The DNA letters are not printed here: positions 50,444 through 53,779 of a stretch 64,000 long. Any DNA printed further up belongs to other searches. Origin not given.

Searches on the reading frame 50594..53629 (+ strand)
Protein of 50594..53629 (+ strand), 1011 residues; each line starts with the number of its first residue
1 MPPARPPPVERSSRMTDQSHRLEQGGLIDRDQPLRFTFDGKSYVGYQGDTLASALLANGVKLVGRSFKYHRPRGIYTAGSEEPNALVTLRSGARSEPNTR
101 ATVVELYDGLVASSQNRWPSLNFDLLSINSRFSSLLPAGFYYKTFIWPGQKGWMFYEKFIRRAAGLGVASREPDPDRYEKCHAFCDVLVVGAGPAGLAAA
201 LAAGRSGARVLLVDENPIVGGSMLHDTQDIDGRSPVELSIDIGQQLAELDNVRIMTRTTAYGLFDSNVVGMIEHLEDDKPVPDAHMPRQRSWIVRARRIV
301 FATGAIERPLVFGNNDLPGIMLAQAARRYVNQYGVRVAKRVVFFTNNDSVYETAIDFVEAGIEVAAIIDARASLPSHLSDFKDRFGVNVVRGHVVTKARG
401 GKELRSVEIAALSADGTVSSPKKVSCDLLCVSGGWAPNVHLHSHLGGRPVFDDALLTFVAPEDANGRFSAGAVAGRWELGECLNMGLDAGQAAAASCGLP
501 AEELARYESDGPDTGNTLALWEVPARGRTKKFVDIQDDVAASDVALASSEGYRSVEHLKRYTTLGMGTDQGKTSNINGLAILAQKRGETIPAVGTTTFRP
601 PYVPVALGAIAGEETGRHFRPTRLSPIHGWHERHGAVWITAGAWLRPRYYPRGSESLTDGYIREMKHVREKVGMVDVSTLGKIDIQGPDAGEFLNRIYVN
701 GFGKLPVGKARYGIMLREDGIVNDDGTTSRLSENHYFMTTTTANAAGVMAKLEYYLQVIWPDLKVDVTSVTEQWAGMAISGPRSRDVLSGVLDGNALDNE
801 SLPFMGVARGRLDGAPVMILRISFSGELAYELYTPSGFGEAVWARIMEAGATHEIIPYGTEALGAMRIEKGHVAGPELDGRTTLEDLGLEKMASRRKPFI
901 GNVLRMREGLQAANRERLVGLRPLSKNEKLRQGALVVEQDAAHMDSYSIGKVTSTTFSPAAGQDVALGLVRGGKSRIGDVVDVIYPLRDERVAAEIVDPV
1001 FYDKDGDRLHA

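Call 46: search_protein_families(library=pfam, proteins=[window:50594-53629:+], max_evalue=0.00001)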
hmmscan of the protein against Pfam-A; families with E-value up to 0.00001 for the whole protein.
window:50594-53629:+ (1011 aa): 9 families
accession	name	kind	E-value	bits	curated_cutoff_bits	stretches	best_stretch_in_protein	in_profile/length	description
PF01571.26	GCV_T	-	9.1e-68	228.7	25.6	1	628-890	2-253/255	Aminomethyltransferase folate-binding domain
PF17806.6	SO_alpha_A3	-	6.5e-34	116.5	23.1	1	529-612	2-86/87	Sarcosine oxidase A3 domain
PF13510.11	Fer2_4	-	1.6e-26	92.6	22.8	1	32-116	2-81/82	2Fe-2S iron-sulfur cluster binding domain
PF08669.17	GCV_T_C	-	2.1e-14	53.6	25.9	1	917-1003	2-80/80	Glycine cleavage T-protein C-terminal barrel domain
PF07992.20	Pyr_redox_2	-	1e-12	48.5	26.1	1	186-442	2-244/291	Pyridine nucleotide-disulphide oxidoreductase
PF12831.13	FAD_oxidored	-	8.8e-12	45.5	27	1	186-223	1-38/416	FAD dependent oxidoreductase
PF13450.12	NAD_binding_8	-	3.1e-07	31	21.9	1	189-231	1-41/68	NAD(P)-binding Rossmann-like domain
PF00890.30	FAD_binding_2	-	2.3e-06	27.5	20.4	1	186-221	1-36/414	FAD binding domain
PF13738.12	Pyr_redox_3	-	5.1e-06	26.4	30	0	188-219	1-33/305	Pyridine nucleotide-disulphide oxidoreductase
